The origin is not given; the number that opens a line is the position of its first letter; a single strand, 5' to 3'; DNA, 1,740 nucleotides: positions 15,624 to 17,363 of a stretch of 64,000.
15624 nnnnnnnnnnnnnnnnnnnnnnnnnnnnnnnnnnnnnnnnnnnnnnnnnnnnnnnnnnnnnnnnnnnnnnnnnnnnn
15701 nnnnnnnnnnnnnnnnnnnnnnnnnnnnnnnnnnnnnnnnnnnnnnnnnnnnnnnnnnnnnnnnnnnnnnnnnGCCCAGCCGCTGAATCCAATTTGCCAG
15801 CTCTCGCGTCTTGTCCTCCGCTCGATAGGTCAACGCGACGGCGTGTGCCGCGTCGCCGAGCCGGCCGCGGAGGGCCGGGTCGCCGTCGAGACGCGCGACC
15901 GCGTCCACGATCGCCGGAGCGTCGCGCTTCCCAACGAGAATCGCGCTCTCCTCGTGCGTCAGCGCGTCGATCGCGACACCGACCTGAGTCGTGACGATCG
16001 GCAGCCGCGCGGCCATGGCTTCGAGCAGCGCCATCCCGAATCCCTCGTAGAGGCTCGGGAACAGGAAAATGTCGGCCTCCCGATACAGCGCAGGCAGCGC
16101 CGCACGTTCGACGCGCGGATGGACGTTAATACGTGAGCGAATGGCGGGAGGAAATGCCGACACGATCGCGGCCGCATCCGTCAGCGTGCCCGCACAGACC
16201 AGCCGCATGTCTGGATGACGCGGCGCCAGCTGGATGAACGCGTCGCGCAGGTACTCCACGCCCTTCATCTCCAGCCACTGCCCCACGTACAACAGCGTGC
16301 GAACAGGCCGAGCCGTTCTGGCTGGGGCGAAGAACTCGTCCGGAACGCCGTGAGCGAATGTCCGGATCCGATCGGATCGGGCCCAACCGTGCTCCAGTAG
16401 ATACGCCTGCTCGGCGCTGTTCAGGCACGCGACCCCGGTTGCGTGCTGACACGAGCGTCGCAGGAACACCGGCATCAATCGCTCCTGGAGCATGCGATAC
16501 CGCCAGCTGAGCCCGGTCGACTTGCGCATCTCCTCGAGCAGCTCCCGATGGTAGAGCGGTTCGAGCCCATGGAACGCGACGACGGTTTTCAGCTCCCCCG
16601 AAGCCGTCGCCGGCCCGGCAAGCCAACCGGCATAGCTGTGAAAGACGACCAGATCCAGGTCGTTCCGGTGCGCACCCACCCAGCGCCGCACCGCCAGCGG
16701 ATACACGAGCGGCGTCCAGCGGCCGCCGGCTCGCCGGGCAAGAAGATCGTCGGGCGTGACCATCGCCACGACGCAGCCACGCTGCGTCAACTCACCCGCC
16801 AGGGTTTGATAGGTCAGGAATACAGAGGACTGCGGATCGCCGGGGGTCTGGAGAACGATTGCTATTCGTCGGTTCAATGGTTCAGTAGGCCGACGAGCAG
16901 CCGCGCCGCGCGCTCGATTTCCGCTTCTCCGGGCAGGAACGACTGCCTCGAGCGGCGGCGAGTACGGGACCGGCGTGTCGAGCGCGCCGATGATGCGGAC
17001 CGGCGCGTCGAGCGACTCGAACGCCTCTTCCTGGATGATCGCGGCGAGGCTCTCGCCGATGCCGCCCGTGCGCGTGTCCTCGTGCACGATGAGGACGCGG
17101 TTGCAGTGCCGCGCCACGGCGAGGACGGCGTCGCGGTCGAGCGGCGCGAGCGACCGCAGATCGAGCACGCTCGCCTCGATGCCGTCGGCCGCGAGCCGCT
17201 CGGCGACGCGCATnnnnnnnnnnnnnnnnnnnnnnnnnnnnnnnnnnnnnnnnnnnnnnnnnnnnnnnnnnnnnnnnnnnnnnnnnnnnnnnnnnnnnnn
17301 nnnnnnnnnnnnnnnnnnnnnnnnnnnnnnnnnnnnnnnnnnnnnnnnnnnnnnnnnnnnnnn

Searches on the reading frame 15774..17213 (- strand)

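Call 9: search_protein_families(library=ncbifam, proteins=[window:15774-17213:-], max_evalue=0.001)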
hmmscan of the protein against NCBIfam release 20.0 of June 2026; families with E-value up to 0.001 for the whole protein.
window:15774-17213:- (480 aa): 33 families (the best 25 are shown)
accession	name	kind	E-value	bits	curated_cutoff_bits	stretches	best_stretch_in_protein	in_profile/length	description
NF006667.0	PRK09212.1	subfamily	2.1e-21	76.2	321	1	2-91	218-307/327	pyruvate dehydrogenase complex E1 component subunit beta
TIGR03088.1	stp2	hypoth_equivalog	8.8e-20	71.1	409.05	1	213-460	100-353/374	TIGR03088 family PEP-CTERM/XrtA system glycosyltransferase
TIGR04047.1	MSMEG_0565_glyc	hypoth_equivalog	2.8e-19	69.5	259.85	1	306-466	195-361/373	MSMEG_0565 family glycosyltransferase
NF008854.0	PRK11892.1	equivalog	4.9e-19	68.3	454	1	2-90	357-445/464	pyruvate dehydrogenase complex E1 component subunit beta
NF041876.1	EPS_EpsE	equivalog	3.6e-17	62.7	400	1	295-460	206-377/389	exopolysaccharide biosynthesis GT4 family glycosyltransferase EpsE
TIGR03449.1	mycothiol_MshA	equivalog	1.2e-15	57.4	462.5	1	265-472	172-396/406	D-inositol-3-phosphate glycosyltransferase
NF038229.1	Glyco4_Geo_Pelo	equivalog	2.1e-15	56.6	400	1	250-475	102-332/338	GPMC system family 4 glycosyltransferase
TIGR02149.1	glgA_Coryne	subfamily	7.5e-15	54.9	302.4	1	306-457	206-367/391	glycogen synthase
NF047684.1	TeichurnBiosyTuaC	equivalog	5.2e-13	48.7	550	1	306-474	221-384/391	teichuronic acid biosynthesis protein TuaC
TIGR04157.1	glyco_rSAM_CFB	subfamily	7.3e-13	48.3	400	1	306-410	229-331/406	TIGR04157 family glycosyltransferase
NF038295.1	EPS_HpsP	equivalog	1.3e-10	40.8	550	1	304-462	207-369/388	hormogonium polysaccharide biosynthesis glycosyltransferase HpsP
TIGR03999.1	thiol_BshA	equivalog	1.1e-09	37.7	273.7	1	372-467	265-361/375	N-acetyl-alpha-D-glucosaminyl L-malate synthase BshA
NF049987.1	DaglGlyslTfaseDgs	equivalog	2.3e-09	36.6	500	1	307-429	161-280/332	processive diacylglycerol alpha-glucosyltransferase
NF053513.1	Gtran_IagA_BgsA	equivalog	2.6e-09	36.5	460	1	306-426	163-282/333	LTA glycolipid anchor biosynthesis glycosyltransferase, IagA/BgsA family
NF004559.0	PRK05899.2-5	equivalog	7.6e-09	34.3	488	1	2-64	519-582/627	transketolase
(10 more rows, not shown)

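Call 10: search_protein_families(library=pfam, proteins=[window:15774-17213:-], max_evalue=0.001)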
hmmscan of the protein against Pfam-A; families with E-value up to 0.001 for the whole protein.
window:15774-17213:- (480 aa): 6 families
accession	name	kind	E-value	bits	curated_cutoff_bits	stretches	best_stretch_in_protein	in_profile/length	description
PF13692.12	Glyco_trans_1_4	-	5.6e-28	98.4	27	1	305-442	2-139/142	Glycosyl transferases group 1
PF00534.26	Glycos_transf_1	-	5.7e-28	98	26.4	1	305-456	16-169/172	Glycosyl transferases group 1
PF02780.25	Transketolase_C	-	4.8e-24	85.1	25.9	1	1-90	25-115/124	Transketolase, C-terminal domain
PF13439.12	Glyco_transf_4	-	2.1e-09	38.1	28.5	1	137-293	10-169/170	Glycosyltransferase Family 4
PF20706.3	GT4-conflict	-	4.3e-09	36.3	26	1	297-436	188-333/385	Family 4 Glycosyltransferase in conflict systems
PF13524.12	Glyco_trans_1_2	-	2.4e-06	28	25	1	325-461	4-130/144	Glycosyl transferase-like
